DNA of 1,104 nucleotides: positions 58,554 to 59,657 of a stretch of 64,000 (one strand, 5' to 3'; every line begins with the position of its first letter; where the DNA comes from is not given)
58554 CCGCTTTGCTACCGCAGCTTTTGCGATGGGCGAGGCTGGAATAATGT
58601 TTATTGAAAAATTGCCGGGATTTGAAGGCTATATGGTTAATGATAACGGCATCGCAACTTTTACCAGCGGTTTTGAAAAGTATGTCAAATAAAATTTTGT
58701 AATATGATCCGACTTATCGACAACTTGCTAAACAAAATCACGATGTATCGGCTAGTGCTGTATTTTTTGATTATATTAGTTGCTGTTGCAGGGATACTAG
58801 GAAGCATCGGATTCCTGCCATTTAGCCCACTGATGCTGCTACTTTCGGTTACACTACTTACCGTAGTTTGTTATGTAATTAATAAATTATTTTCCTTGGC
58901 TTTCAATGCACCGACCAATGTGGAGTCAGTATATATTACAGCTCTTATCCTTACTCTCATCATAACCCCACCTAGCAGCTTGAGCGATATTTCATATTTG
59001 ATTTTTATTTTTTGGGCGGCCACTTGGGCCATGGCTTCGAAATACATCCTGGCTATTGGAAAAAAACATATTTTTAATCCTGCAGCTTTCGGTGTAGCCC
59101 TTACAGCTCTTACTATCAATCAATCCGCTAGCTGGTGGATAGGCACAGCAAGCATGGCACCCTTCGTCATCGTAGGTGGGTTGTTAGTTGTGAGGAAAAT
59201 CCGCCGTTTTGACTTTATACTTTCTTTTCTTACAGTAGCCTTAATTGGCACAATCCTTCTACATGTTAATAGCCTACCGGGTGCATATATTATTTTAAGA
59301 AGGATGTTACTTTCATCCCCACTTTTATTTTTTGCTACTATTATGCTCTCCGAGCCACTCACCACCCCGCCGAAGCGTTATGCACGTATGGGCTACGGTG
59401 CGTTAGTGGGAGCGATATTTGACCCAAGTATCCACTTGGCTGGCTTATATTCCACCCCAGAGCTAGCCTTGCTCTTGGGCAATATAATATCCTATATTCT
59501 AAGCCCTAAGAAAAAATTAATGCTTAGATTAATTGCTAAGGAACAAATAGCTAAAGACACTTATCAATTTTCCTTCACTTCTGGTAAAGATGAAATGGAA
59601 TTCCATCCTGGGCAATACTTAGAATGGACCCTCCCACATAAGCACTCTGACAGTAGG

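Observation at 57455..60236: Compact extracytosolic flavinylation / electron-transfer module: FMN-binding protein (SGATYTS) + ApbE + RnfD/NqrB-like membrane domain fused to an FNR-type NAD(P)H oxidoreductase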

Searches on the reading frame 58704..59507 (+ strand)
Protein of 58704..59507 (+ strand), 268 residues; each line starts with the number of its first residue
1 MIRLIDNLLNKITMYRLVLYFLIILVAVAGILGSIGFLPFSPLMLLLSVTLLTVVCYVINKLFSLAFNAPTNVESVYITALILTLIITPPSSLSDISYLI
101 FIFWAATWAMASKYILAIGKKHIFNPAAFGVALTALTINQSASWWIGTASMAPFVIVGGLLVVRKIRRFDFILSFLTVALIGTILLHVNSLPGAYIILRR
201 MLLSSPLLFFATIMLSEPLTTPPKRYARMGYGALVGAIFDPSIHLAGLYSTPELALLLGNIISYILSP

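Call 26: search_solved_structures(query=A2, max_evalue=1, show_alignments=2)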
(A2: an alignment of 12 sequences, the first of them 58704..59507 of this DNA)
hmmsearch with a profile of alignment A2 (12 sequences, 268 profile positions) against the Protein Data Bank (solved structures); distinct sequences matched with E-value up to 1: 1.
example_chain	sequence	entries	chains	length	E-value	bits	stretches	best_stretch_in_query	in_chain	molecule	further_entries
8ahx_D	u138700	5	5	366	0.0019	20.9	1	154-261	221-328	Ion-translocating oxidoreductase complex subunit D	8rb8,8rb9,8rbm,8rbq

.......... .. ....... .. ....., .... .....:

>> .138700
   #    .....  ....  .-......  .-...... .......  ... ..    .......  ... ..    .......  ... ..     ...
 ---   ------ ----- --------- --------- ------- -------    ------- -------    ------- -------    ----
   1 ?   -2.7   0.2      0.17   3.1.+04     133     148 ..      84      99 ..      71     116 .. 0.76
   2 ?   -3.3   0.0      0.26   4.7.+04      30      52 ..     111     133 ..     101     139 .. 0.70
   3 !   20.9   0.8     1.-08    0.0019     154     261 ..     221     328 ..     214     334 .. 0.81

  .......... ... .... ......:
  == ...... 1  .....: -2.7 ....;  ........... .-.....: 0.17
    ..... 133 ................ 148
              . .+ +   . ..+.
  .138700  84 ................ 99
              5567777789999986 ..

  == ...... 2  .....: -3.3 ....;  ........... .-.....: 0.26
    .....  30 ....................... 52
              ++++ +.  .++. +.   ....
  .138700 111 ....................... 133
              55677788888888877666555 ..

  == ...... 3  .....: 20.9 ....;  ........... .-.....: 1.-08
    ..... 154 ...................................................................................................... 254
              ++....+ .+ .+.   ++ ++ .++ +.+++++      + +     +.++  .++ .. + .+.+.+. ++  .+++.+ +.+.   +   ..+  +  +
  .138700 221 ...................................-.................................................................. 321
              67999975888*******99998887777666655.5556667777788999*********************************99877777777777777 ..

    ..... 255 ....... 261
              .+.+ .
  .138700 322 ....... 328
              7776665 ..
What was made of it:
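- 58704..59507 (+): g3, N-terminal domain (aa 1-268): RnfD/NqrB-fold polytopic membrane domain without a flavinylation motif of its own. The invariant outward loop SA.WW..T lies at aa 139-151. RnfD 8AHX_D, E=0.0019 by profile (call 26).
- Checked: A profile of the membrane domain hits only RnfD 8AHX_D among PDB sequences, at E=0.0019 (call 26).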

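Call 32: predict_structure(alignment_id=A2)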
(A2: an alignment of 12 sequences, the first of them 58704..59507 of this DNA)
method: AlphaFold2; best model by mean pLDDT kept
length: 268 residues; sequences in the alignment: 12
mean_pLDDT: 79.9   pTM: 0.82
mean pLDDT of the five models: 79.9, 78.4, 76.7, 76.3, 75.4
residues with pLDDT >= 90: 58; 70-90: 168; 50-70: 35; < 50: 7
segments of 3 or more residues with pLDDT < 50: 244-246
pLDDT, mean of each block of 10 residues (from residue 1): 78 83 94 91 94 94 85 84 92 88 90 67 67 81 84 87 80 82 78 80 81 65 65 73 54 73 65
secondary structure, 60 per line:
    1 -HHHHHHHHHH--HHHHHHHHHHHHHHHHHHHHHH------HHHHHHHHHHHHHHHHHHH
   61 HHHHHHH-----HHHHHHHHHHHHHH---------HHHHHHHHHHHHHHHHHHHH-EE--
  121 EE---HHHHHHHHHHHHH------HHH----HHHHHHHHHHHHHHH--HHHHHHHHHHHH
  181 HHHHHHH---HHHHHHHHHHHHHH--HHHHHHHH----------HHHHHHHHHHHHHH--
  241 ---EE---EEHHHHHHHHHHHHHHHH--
elements in order: H2-11 H14-35 H42-67 H73-86 H96-115 H126-138 H152-166 H169-187 H191-204 H207-214 H225-238 H251-266

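Call 36: fold_search(model_id=the predicted structure, library=pdb)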
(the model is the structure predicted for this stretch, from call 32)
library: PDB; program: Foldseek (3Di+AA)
matches with E <= 10: 71; with E <= 0.001: 5
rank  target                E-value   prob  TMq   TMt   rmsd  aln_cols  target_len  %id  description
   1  7zc6_D                1.2e-04  1.00  0.69  0.61   4.7       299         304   18  Na+ - translocating ferredoxin: NAD+ reductase (Rnf) of C. tetanomorphum (released 2022-09-28)
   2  8ahx_D                2.5e-04  1.00  0.68  0.54   6.0       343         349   13  Cryo-EM structure of the nitrogen-fixation associated NADH:ferredoxin oxidoreductase RNF from Azotobacter vinelandii (released 2023-11-01)
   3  9uuu_B                5.2e-04  1.00  0.57  0.42   6.4       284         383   14  Cryo-EM structure of Na+-translocating NADH-ubiquinone oxidoreductase from Vibrio cholerae reduced by NADH (released 2025-06-25)
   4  9lrr_B                7.1e-04  1.00  0.59  0.40   6.1       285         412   14  Cryo-EM structure of Na+-translocating NADH-ubiquinone oxidoreductase NqrB-G141A mutant from Vibrio cholerae with boun (released 2025-04-23)
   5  8rbq_D                8.5e-04  1.00  0.72  0.64   4.8       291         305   16  Cryo-EM structure of the NADH:ferredoxin oxidoreductase RNF from Azotobacter vinelandii, dithionite reduced (released 2024-06-26)
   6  9ud3_B                1.3e-03  1.00  0.51  0.37   6.3       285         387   13  Cryo-EM structure of Na+-translocating NADH-ubiquinone oxidoreductase NqrB-T236Y mutant from Vibrio cholerae (released 2025-06-25)
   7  8a1x_B                1.8e-03  1.00  0.55  0.39   5.6       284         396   13  Sodium pumping NADH-quinone oxidoreductase with inhibitor DQA (released 2023-06-14)
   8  7xk3_B                2.9e-03  1.00  0.57  0.41   5.4       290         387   15  Cryo-EM structure of Na+-pumping NADH-ubiquinone oxidoreductase from Vibrio cholerae, state 1 (released 2022-07-20)
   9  8ad0_B                3.8e-03  1.00  0.56  0.41   5.6       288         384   14  X-ray structure of Na+-NQR from Vibrio cholerae in different conformation at 3.1 A (released 2023-07-12)
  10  8acw_B                5.0e-03  1.00  0.55  0.41   6.2       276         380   14  X-ray structure of Na+-NQR from Vibrio cholerae at 3.4 A resolution (released 2023-07-12)
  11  8evu_B                5.8e-03  1.00  0.54  0.37   5.3       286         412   12  Cryo EM structure of Vibrio cholerae NQR (released 2022-11-16)
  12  8a1v_B                7.2e-03  1.00  0.53  0.38   6.3       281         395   15  Sodium pumping NADH-quinone oxidoreductase with substrate Q2 (released 2023-06-14)
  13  8a1t_B                7.2e-03  1.00  0.49  0.36   6.5       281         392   15  Sodium pumping NADH-quinone oxidoreductase (released 2023-06-14)
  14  7wu3_R                2.0e+00  0.04  0.12  0.12  17.6       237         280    9  Cryo-EM structure of the adhesion GPCR ADGRF1 in complex with miniGs (released 2022-04-27)
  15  5dwy_B                2.1e+00  0.04  0.15  0.11  23.2       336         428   13  Crystal structure of a substrate-free glutamate transporter homologue GltTk (released 2016-09-28)
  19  7kyp_D                2.7e+00  0.05  0.19  0.18  21.0       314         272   16  PsaBC from Streptococcus pneumoniae in complex with Fab (released 2021-08-25)
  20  7kyp_B                2.7e+00  0.05  0.18  0.18  20.7       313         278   14  PsaBC from Streptococcus pneumoniae in complex with Fab (released 2021-08-25)
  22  7vpi                  3.4e+00  0.07  0.22  0.08  16.4       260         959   11  Cryo-EM structure of the human ATP13A2 (E1-ATP state) (released 2021-12-29)
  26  7kyp_F                3.7e+00  0.04  0.19  0.18  20.6       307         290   14  PsaBC from Streptococcus pneumoniae in complex with Fab (released 2021-08-25)
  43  6zgb_A                5.8e+00  0.02  0.17  0.12  23.4       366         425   12  glutamate transporter homologue Glttk in complex with a photo cage compound (released 2021-01-27)
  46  7jhj_R                6.1e+00  0.03  0.21  0.20  15.8       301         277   14  Structure of the Epstein-Barr virus GPCR BILF1 in complex with human Gi (released 2021-07-07)
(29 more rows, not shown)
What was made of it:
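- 58704..59507 (+): The Foldseek top 13 are RnfD/NqrB chains (call 36).
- Checked: The next hit is at E~2 (call 36).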

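Call 55: search_protein_representatives(alignment_id=A2)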
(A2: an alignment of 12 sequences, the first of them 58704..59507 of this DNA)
Query: 12 sequences, 268 profile positions. Proteins with E-value up to 0.001 (for the whole library): 2295; up to 1e-10: 1187; up to 1e-30: 563. The best 150 are listed.
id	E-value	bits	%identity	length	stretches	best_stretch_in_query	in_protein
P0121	3.8e-112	390.4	-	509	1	1-268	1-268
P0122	9.5e-107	372.8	-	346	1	1-268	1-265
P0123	7.6e-99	346.8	-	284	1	1-268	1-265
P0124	5.9e-94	330.8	-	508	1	2-268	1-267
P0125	7.7e-93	327.2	-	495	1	1-268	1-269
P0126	1.4e-92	326.4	-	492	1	1-268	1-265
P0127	7.3e-92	324.0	-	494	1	14-267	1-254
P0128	6.8e-90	317.5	-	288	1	2-268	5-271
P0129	3.6e-89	315.1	-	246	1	1-237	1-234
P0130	4.4e-89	314.8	-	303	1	1-268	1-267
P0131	3.0e-88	312.1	-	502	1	1-268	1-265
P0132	8.9e-88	310.6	-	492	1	14-268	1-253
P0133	1.7e-87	309.6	-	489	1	2-267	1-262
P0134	8.2e-87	307.4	-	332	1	1-268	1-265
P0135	3.5e-86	305.3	-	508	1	2-268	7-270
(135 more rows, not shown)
